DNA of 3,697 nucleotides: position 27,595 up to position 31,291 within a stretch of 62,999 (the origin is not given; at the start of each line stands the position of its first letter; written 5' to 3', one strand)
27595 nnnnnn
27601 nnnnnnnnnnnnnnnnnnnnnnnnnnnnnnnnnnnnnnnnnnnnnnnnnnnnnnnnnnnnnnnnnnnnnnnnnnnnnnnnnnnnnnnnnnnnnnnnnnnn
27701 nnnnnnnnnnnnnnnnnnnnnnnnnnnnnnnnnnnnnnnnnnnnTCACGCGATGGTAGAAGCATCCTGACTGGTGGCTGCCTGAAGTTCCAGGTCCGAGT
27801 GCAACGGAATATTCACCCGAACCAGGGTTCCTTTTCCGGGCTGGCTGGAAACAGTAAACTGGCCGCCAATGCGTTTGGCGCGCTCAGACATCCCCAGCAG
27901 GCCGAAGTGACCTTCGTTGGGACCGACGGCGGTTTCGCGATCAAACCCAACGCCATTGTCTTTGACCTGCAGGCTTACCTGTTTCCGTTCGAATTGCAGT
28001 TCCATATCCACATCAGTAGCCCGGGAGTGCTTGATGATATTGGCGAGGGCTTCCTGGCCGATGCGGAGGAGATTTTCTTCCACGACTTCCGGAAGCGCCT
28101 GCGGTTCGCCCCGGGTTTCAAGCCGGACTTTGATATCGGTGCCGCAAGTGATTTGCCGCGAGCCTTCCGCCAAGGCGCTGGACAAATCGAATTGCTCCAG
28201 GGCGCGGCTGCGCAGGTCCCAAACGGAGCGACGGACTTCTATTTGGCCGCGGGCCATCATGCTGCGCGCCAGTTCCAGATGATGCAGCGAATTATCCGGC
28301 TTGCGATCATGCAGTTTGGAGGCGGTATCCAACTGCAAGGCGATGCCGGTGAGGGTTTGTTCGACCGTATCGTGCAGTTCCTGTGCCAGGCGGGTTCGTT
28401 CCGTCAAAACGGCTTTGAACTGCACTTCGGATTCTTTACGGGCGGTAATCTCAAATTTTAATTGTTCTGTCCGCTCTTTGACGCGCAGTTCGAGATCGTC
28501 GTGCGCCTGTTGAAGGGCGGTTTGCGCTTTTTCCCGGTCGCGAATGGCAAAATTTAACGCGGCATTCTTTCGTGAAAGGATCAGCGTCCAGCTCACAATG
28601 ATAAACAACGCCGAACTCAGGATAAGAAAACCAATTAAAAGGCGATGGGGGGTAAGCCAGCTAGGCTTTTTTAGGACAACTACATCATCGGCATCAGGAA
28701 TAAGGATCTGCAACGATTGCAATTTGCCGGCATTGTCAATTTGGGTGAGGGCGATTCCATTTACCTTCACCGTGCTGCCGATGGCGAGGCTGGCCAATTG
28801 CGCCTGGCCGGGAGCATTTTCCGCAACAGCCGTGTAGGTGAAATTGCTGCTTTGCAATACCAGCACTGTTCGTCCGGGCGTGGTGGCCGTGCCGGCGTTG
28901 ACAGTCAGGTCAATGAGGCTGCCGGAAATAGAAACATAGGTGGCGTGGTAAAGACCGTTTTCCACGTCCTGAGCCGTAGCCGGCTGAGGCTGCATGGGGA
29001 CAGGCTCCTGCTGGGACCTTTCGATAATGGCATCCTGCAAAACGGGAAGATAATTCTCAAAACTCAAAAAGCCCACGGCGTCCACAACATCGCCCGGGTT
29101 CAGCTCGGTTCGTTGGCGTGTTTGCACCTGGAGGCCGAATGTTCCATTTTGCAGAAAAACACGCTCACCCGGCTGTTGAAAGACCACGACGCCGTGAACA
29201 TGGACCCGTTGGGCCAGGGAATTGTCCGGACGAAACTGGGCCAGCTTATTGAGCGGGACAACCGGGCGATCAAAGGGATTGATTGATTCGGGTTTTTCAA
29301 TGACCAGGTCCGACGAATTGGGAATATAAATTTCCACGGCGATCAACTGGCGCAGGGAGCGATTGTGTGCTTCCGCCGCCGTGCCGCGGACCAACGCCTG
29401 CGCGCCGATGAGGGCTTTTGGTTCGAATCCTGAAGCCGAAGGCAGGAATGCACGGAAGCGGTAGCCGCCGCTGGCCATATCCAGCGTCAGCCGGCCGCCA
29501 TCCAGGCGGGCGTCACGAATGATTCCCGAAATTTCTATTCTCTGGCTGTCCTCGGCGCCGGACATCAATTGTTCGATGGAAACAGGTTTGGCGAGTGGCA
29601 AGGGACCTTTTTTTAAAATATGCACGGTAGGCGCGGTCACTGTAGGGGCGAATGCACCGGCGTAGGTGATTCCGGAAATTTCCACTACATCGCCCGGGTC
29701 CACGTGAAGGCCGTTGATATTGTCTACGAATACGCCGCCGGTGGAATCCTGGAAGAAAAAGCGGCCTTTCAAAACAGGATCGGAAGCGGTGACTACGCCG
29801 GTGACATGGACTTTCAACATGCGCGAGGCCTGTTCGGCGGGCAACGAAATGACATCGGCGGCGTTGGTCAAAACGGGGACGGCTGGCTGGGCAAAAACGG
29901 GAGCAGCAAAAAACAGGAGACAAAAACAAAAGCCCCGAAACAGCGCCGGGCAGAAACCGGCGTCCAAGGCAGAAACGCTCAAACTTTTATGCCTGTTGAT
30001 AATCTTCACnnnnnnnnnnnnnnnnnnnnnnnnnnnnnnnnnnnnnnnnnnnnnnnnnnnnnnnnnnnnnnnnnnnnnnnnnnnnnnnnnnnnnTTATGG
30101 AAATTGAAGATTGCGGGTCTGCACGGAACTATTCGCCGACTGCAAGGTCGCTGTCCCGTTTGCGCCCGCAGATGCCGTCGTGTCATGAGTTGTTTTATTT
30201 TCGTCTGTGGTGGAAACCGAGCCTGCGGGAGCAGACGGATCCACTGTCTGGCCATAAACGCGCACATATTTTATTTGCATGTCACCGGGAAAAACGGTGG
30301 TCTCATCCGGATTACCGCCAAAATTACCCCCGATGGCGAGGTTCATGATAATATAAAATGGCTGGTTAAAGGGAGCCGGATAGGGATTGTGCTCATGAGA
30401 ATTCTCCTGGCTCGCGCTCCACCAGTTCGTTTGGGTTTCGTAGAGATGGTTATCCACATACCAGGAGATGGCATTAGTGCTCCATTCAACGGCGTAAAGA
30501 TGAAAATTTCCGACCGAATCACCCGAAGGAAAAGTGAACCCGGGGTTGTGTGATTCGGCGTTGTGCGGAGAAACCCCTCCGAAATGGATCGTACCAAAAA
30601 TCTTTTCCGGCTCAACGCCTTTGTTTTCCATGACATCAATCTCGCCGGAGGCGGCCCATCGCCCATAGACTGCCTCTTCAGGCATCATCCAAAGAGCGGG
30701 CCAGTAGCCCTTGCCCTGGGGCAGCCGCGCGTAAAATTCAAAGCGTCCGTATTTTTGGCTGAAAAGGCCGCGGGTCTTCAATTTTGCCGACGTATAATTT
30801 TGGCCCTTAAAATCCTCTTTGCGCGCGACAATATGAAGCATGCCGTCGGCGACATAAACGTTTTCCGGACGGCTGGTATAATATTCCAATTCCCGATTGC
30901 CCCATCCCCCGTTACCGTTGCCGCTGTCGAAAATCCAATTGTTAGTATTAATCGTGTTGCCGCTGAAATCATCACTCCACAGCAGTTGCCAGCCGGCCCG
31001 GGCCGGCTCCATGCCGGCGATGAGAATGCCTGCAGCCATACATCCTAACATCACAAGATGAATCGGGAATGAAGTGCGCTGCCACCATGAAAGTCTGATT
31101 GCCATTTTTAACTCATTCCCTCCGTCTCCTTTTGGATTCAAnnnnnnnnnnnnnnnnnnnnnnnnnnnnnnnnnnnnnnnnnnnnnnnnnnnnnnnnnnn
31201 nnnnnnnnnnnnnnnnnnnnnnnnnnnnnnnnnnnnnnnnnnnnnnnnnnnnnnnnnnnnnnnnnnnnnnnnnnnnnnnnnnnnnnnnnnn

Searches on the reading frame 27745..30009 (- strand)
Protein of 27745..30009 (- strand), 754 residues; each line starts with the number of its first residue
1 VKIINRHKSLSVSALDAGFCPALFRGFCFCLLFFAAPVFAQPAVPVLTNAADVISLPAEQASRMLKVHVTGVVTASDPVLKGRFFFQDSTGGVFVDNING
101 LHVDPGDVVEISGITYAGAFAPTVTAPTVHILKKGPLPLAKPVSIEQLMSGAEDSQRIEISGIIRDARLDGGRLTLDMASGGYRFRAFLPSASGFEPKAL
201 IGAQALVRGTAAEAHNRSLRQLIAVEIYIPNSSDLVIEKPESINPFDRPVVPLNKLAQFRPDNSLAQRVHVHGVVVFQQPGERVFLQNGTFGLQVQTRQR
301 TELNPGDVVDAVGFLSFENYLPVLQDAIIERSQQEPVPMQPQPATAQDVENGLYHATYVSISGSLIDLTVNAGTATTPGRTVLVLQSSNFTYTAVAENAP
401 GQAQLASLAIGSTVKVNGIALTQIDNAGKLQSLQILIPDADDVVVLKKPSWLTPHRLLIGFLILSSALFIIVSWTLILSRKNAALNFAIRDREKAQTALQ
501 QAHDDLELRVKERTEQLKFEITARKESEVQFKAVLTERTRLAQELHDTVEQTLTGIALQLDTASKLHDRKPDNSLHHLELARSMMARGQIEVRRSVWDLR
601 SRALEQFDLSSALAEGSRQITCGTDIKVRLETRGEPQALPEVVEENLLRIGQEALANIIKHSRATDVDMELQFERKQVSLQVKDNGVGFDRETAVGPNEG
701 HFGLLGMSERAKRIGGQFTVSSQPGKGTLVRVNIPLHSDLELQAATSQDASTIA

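Call 8: search_protein_families(library=pfam, proteins=[window:27745-30009:-], max_evalue=0.01)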
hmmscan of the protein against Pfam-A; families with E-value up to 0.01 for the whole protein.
window:27745-30009:- (754 aa): 3 families
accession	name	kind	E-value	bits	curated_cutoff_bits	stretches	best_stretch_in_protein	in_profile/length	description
PF07730.19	HisKA_3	-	7.2e-16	58.9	24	1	537-603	1-67/68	Histidine kinase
PF02518.31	HATPase_c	-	7.1e-13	49.4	26.4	1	644-737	3-110/111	Histidine kinase-, DNA gyrase B-, and HSP90-like ATPase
PF13581.12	HATPase_c_2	-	4.9e-05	23.8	27.4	1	646-701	31-91/127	Histidine kinase-like ATPase domain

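Call 11: search_protein_families(library=ncbifam, proteins=[window:27745-30009:-], max_evalue=0.01)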
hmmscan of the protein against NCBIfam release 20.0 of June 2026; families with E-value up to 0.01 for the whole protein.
window:27745-30009:- (754 aa): 17 families
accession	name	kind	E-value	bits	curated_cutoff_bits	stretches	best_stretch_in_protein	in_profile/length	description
NF052443.1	SensHisKinMctS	equivalog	9.9e-34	116.4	700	1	536-738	249-450/457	two-component system sensor histidine kinase MctS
NF052531.1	Strep_LiaS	equivalog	1.7e-33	116.3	450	1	456-736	46-327/328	envelope stress sensor histidine kinase LiaS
NF047786.1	his_kin_MadS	equivalog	2.2e-28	99.5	500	1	480-735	174-434/434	MadS family sensor histidine kinase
NF008649.0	PRK11644.1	equivalog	3.5e-28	98.6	408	1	511-736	276-496/499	signal transduction histidine-protein kinase/phosphatase UhpB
NF008184.0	PRK10935.1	equivalog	8.8e-27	94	553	1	530-736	356-559/565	nitrate/nitrite two-component system sensor histidine kinase NarQ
NF007896.0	PRK10600.1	equivalog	1e-25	90.5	578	1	510-734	362-583/598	nitrate/nitrite two-component system sensor histidine kinase NarX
NF047322.1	HK_morpho_MacS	equivalog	5.1e-13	48.9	300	1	524-735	169-367/367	MacS family sensor histidine kinase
NF040691.1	MtrAB_MtrB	equivalog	2.6e-07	30.1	450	1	608-693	350-434/507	MtrAB system histidine kinase MtrB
NF008298.1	PRK11086.1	subfamily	6.8e-05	21.5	520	1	658-738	438-527/529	DcuS/MalK family sensor histidine kinase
NF041831.1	NO_HK_NahK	exception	7.2e-05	20.9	1500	0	646-748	606-723/854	hybrid sensor histidine kinase/response regulator NahK/ErcS'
NF011874.0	PRK15347.1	equivalog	0.00036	18.7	852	0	654-738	521-616/921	two component system sensor kinase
NF041832.1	near_NosP_CTERM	subfamily_domain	0.0025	16.9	400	0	645-744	119-233/370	NahK/ErcS family hybrid sensor histidine kinase/response regulator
TIGR02916.1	PEP_his_kin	equivalog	0.0068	15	300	0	598-735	537-679/679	XrtA/PEP-CTERM system histidine kinase PrsK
NF045595.1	HK_scytonemin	equivalog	0.0068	14.8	865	1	624-690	508-576/637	scytonemin biosynthesis sensor histidine kinase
NF033792.0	ActS_PrrB_HisK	equivalog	0.0084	15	350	0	602-692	267-356/423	ActS/PrrB/RegB family redox-sensitive histidine kinase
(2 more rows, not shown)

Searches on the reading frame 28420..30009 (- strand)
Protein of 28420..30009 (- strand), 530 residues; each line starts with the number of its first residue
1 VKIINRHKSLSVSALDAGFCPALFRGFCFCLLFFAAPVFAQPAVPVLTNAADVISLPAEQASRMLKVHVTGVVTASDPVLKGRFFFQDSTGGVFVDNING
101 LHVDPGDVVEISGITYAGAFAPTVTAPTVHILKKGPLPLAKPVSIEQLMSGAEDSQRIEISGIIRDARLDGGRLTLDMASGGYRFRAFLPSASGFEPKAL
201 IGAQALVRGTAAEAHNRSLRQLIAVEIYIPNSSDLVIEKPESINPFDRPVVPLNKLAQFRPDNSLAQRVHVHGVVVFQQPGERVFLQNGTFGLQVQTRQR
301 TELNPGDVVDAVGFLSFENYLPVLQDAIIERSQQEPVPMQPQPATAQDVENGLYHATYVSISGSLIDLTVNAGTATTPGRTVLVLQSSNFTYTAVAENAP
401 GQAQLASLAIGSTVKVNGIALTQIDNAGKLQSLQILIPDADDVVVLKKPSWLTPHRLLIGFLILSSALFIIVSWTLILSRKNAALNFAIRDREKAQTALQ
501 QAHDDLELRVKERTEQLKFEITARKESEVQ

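Call 51: search_protein_families(library=ncbifam, proteins=[window:28420-30009:-], max_evalue=10)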
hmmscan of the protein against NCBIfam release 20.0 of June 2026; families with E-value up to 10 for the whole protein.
window:28420-30009:- (530 aa): 4 families
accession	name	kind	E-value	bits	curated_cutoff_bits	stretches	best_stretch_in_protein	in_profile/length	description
NF053549.1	FtsL_Actino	equivalog_domain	0.037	13.9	55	1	462-513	5-56/83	cell division protein FtsL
NF033674.1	stress_OB_fold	domain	0.053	13.7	35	1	31-114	8-93/111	NirD/YgiW/YdeI family stress tolerance protein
NF041831.1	NO_HK_NahK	exception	0.11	10.3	1500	1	489-517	431-459/854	hybrid sensor histidine kinase/response regulator NahK/ErcS'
TIGR00156.1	TIGR00156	subfamily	0.14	12.2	108.15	1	82-114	73-109/128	YgiW/YdeI family stress tolerance OB fold protein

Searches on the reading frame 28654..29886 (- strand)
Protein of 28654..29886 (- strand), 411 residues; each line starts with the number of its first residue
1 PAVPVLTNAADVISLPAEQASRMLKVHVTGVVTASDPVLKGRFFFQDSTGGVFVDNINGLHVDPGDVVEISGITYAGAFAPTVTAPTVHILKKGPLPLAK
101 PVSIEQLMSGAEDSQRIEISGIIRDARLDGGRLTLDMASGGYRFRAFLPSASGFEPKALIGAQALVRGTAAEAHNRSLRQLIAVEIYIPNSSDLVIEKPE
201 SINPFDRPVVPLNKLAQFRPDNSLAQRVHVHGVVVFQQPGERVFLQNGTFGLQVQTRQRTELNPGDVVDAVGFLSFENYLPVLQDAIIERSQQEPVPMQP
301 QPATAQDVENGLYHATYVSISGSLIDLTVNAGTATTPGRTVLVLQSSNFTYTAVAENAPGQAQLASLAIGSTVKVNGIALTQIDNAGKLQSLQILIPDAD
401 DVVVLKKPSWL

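Call 101: search_protein_families(library=pfam, proteins=[window:28654-29886:-], max_evalue=0.1)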
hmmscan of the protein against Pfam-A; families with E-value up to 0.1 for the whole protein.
window:28654-29886:- (411 aa): 1 family
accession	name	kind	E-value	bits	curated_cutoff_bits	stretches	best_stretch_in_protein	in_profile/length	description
PF16100.11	RMI2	-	0.019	15.2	29.4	0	21-92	36-110/132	RecQ-mediated genome instability protein 2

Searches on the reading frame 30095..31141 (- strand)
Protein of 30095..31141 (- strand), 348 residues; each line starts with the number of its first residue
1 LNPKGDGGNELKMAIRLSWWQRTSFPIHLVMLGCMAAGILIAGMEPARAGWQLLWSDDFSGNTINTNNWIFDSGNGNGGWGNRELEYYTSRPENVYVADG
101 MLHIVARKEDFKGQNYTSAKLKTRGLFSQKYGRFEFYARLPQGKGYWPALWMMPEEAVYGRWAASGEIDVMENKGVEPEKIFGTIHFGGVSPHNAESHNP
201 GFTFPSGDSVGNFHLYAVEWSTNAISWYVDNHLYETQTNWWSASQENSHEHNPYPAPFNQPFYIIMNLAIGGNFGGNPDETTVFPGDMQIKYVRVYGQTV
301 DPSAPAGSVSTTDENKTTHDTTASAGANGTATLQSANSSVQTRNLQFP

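Call 8: search_protein_families(library=pfam, proteins=[window:30095-31141:-], max_evalue=0.01)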
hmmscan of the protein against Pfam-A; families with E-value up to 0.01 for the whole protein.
window:30095-31141:- (348 aa): 2 families
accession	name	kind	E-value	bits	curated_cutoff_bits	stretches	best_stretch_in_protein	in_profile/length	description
PF00722.28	Glyco_hydro_16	-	1.8e-19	70.3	22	1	92-280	11-161/175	Glycosyl hydrolases family 16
PF03935.22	SKN1_KRE6_Sbg1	-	2.4e-14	53.1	30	2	211-299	363-452/501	Beta-glucan synthesis-associated protein SKN1/KRE6/Sbg1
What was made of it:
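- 30095..31141 (-): GH16 laminarinase-type endo-beta-1,3-glucanase with a signal peptide. PF00722, E 1.8e-19 (call 8).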

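Call 11: search_protein_families(library=ncbifam, proteins=[window:30095-31141:-], max_evalue=0.01)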
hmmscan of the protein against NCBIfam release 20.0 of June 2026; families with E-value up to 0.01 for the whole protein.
window:30095-31141:- (348 aa): 4 families
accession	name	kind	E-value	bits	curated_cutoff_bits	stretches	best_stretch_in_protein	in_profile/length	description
NF052454.1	BtaGlycanEglC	equivalog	1.5e-28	99.9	700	1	82-296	255-456/459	endo-1,3-1,4-beta-glycanase EglC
NF047856.1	BGlucanaseBglS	equivalog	6.4e-10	38.9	300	1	55-239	27-193/237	beta-glucanase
NF041449.1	K_carrageenase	equivalog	3.2e-08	33.1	350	1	55-154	28-121/283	kappa-carrageenase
NF052392.1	BetGlycExoK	equivalog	1.1e-05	25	350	1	62-149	40-120/261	endo-1,3-1,4-beta-glycanase ExoK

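Call 53: search_solved_structures(query=window:30095-31141:-, max_evalue=0.00001)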
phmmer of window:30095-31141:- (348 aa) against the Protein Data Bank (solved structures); distinct sequences matched with E-value up to 0.00001: 33.
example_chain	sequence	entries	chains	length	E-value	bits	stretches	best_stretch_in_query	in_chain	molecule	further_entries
3iln_A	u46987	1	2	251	2.5e-57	197.8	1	50-296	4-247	Laminarinase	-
3azx_A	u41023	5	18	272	1.8e-54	188.5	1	50-302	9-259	Laminarinase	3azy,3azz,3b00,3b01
4dfs_A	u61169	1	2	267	5.5e-54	186.8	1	49-297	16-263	Glycoside hydrolase, family 16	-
7wwc_A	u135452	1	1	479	2.6e-53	184.6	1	45-296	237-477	beta-1,3(4)-glucanase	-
7ww4_A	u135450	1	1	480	2.7e-53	184.6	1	45-296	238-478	beta-1,3(4)-glucanase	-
2vy0_A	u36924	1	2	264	1.6e-50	175.4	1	50-297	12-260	ENDO-BETA-1,3-GLUCANASE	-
6jh5_A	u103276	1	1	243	1.4e-49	172.4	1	50-299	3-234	LamCAT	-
6jhj_A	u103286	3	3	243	8.3e-49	169.8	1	50-299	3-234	LamCAT | laminarinase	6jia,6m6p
9vmv_A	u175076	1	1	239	2.4e-46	161.7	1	51-297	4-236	Beta-1,3-glucanase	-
9voq_A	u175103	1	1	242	2.4e-46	161.7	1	51-297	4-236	Beta-1,3-glucanase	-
6xof_A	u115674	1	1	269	3.2e-46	161.3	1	38-297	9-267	GH16 family protein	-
9voo_A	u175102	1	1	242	6e-46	160.4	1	51-297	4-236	Hydrolase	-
3atg_A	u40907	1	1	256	6.2e-46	160.3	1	52-305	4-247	GLUCANASE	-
2hyk_A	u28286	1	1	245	1.2e-45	159.4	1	52-296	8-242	Beta-1,3-glucanase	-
6xqf_A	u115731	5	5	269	1.6e-45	159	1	38-297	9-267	GH16 family protein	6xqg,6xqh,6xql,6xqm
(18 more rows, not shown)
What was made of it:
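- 30095..31141 (-): The best solved relatives are laminarinases 3iln (E 2.5e-57) and 3azx (call 53).
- On GH16 laminarinase (for the linked enzyme): Solved relatives: 3iln at E 2.5e-57, 3azx at 1.8e-54, 2vy0 at 1.6e-50 (call 53).
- GH16 is closest to laminarinases (call 53).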
